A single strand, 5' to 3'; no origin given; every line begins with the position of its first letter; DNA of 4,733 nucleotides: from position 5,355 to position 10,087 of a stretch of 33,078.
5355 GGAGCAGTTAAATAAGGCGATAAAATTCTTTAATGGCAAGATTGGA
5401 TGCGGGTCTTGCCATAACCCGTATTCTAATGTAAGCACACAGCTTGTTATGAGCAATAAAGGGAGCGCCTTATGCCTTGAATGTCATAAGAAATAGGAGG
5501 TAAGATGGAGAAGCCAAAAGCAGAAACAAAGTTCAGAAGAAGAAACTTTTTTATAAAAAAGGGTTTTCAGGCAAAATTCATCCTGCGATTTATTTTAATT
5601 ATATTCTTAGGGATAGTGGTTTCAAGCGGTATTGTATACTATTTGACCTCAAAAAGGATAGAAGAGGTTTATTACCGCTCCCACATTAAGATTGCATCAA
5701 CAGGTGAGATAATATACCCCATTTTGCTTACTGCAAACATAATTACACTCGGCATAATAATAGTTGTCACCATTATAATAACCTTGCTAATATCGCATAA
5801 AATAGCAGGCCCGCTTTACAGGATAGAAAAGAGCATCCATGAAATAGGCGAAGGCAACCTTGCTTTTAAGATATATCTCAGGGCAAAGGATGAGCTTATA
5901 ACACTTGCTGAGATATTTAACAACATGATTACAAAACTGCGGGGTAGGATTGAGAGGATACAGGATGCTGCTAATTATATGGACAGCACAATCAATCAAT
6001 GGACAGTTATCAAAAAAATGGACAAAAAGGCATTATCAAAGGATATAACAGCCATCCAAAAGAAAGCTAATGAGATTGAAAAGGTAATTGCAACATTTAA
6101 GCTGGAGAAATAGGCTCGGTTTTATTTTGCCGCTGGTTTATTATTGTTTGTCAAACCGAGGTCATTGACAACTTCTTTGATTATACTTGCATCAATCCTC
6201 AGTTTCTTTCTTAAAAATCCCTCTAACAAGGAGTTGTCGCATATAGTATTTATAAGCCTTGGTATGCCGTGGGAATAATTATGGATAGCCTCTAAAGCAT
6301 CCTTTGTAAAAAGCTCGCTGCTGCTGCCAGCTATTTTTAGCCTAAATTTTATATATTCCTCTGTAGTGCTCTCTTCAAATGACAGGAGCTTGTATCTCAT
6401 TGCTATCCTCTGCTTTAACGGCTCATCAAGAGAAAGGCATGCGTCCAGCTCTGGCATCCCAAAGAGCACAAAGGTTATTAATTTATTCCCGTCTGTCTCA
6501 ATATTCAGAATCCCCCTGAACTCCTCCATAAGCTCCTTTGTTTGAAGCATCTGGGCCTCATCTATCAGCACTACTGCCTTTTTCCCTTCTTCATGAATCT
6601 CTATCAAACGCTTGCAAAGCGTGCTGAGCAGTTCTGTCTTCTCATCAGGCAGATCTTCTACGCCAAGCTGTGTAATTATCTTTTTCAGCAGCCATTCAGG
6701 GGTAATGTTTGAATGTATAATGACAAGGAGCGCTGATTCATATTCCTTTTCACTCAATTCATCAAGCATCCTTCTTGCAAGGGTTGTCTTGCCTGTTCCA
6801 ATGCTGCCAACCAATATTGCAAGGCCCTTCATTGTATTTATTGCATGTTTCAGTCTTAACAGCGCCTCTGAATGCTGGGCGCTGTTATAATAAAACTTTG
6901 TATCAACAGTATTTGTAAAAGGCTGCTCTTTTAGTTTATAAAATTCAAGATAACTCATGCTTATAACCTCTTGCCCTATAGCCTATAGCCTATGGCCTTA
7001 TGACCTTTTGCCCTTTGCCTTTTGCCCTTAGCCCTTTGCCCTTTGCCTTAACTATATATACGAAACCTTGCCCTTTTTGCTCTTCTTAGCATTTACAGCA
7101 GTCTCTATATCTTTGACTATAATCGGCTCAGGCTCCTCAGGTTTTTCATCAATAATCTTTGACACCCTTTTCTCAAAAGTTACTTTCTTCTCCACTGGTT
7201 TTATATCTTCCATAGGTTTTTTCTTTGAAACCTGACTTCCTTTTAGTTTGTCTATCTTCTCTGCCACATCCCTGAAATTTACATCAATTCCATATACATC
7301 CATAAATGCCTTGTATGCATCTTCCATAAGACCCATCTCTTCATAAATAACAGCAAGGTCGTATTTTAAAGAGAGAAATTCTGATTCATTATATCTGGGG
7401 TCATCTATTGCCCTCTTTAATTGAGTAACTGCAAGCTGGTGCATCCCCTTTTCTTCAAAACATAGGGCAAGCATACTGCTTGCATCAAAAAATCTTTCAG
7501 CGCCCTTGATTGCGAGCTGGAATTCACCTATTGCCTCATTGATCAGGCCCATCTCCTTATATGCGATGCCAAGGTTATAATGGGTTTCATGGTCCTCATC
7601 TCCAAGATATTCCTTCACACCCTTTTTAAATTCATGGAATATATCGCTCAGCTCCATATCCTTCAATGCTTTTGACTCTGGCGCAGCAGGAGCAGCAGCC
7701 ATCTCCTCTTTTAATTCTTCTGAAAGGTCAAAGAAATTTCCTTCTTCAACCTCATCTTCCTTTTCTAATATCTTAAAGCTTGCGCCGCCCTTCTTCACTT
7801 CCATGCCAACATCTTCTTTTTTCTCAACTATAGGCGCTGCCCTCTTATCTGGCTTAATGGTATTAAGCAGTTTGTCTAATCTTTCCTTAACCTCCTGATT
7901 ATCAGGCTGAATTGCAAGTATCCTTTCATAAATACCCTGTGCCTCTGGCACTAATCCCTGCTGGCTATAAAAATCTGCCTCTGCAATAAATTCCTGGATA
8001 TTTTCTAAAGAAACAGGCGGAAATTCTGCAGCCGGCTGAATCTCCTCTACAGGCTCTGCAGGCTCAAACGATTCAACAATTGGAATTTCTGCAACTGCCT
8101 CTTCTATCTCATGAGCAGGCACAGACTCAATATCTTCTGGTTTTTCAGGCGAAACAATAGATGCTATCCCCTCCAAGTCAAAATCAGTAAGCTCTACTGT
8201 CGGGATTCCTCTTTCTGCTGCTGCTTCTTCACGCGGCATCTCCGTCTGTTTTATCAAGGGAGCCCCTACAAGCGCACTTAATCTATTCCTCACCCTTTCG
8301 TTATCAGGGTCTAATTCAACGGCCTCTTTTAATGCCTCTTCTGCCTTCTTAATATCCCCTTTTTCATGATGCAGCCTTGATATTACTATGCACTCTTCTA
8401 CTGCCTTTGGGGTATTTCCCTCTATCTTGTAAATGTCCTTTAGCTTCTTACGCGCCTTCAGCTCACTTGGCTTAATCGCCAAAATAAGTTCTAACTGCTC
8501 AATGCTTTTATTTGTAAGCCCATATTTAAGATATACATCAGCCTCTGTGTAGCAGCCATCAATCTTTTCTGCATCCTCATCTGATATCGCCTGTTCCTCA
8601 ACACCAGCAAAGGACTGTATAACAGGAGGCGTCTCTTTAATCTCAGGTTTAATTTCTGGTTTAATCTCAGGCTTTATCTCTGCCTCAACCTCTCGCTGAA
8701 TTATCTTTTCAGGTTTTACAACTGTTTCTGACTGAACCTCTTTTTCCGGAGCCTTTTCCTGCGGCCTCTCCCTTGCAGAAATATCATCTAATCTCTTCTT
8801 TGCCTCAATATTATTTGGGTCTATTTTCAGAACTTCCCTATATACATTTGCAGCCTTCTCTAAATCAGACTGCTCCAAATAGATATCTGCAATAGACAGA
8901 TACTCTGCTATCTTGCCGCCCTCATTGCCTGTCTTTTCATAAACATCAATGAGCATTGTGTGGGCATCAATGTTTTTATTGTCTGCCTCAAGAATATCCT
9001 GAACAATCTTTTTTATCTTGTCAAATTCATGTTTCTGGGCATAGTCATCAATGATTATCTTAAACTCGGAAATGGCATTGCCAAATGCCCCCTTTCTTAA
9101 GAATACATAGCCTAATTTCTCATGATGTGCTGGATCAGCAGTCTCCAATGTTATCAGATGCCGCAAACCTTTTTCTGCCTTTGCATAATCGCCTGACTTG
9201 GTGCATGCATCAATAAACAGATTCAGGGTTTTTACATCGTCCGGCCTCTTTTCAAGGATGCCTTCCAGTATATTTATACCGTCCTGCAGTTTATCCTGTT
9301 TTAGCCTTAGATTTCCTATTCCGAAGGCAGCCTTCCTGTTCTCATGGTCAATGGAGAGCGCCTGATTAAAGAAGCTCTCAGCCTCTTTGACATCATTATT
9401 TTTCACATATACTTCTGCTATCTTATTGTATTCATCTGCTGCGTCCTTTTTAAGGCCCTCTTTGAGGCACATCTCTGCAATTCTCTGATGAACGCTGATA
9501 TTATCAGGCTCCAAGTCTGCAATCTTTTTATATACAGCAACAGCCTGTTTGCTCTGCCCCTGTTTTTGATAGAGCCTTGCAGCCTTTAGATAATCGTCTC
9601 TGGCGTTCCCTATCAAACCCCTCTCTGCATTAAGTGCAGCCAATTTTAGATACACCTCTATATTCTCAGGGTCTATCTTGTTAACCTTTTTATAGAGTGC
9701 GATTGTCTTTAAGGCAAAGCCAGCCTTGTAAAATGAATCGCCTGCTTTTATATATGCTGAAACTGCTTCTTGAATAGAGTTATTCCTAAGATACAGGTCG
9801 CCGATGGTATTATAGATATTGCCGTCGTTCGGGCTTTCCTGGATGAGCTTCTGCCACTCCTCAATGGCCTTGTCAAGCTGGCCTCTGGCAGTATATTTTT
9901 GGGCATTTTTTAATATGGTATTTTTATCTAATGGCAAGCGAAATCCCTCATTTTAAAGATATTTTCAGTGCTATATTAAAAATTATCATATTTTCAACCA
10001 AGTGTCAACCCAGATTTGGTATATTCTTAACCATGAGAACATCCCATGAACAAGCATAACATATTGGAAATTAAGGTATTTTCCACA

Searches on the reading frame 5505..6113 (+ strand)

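Call 84: search_protein_families(library=pfam, max_evalue=0.001, proteins=[window:5505-6113:+])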
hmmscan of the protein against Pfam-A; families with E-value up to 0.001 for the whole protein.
window:5505-6113:+ (202 aa): 1 family
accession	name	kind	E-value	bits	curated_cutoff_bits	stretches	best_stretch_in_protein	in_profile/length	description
PF00672.30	HAMP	-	7.5e-07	29.8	25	1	95-146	1-52/53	HAMP domain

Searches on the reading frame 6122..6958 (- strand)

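Call 84: search_protein_families(library=pfam, max_evalue=0.001, proteins=[window:6122-6958:-])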
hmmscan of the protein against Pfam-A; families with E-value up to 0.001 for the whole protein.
window:6122-6958:- (278 aa): 16 families
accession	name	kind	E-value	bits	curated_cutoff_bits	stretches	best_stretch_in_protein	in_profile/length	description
PF13401.12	AAA_22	-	7.8e-23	81.6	27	1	44-175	5-130/130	AAA domain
PF07728.20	AAA_5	-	3.4e-07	30.8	22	1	48-152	3-91/139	AAA domain (dynein-related subfamily)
PF13191.12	AAA_16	-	1e-06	29.8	32.6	1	30-145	9-151/167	AAA ATPase domain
PF00931.28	NB-ARC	-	3e-06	27.1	23.5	1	46-134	20-108/248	NB-ARC domain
PF01637.24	ATPase_2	-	6e-06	26.7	33.2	1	32-236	7-222/225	ATPase domain predominantly from Archaea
PF05621.17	TniB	-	1.1e-05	25.4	22.4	1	41-186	33-180/189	Bacterial TniB protein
PF00448.28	SRP54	-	1.4e-05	25.2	22.7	1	47-159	4-117/196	SRP54-type protein, GTPase domain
PF04851.21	ResIII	-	1.9e-05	25.1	22.5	1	30-85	9-64/164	Type III restriction enzyme, res subunit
PF00004.35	AAA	-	8.1e-05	23.5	21.2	1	48-146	2-83/131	ATPase family associated with various cellular activities (AAA)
PF09848.15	SLFN-g3_helicase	-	9.9e-05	22.2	24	1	48-145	5-99/354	Schlafen group 3, DNA/RNA helicase domain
PF13604.12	AAA_30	-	0.00015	22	27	1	37-144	11-106/191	AAA domain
PF13173.12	AAA_14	-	0.00018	21.9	27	0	47-167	5-97/129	AAA domain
PF24883.2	NPHP3_N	-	0.00041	21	24.8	1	44-126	22-105/164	Nephrocystin 3, N-terminal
PF13245.12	AAA_19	-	0.00048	20.7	25.1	0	42-144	9-108/134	AAA domain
PF12775.13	AAA_7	-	0.00062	19.8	25.8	0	45-78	34-67/181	P-loop containing dynein motor region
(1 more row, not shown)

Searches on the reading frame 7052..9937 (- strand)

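Call 49: search_protein_families(library=pfam, max_evalue=0.001, proteins=[window:7052-9937:-])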
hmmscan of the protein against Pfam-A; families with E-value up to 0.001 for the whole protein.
window:7052-9937:- (961 aa): 28 families (the best 25 are shown)
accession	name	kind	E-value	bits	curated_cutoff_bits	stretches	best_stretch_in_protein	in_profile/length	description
PF14559.12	TPR_19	-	2.9e-39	133.7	25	2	178-234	2-58/68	Tetratricopeptide repeat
PF13428.12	TPR_14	-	2.5e-37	123.9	23.5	0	116-156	4-44/44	Tetratricopeptide repeat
PF13414.12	TPR_11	-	1.4e-36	124.3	26.8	2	13-52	2-41/42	TPR repeat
PF07719.23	TPR_2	-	9.2e-35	116.3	27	2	347-376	5-34/34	Tetratricopeptide repeat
PF13181.12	TPR_8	-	4.5e-31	104.8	25.7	2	518-546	6-34/34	Tetratricopeptide repeat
PF13432.12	TPR_16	-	5.9e-28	97.4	32.7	0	117-173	1-57/65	Tetratricopeptide repeat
PF00515.34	TPR_1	-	1.4e-26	91.6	27.8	2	346-376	4-34/34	Tetratricopeptide repeat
PF13424.12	TPR_12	-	1.2e-22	80.3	30.1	0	785-845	5-73/77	Tetratricopeptide repeat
PF13174.12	TPR_6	-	7.9e-19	67.4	26.3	0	116-145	3-32/33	Tetratricopeptide repeat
PF13431.12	TPR_17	-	9.6e-17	60.2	24.4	0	28-58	2-32/34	Tetratricopeptide repeat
PF13176.12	TPR_7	-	1e-16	60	27.9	0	120-145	6-31/36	Tetratricopeptide repeat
PF23914.1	TPR_CcmH_CycH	-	6.8e-16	58.9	42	1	172-264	55-150/158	Cytochrome c-type biogenesis protein H TPR domain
PF24575.1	TPR_Slam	-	1.5e-14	54.7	35.2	0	119-169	53-103/104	Surface lipoprotein assembly modifier, N-terminal TPR repeats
PF25064.1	ARM_TT21_5th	-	2.1e-14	54.2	27.8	0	349-398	7-56/117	TT21 fifth ARM repeats domain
PF12895.13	ANAPC3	-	9.8e-12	45.4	27.2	0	165-226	22-81/82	Anaphase-promoting complex, cyclosome, subunit 3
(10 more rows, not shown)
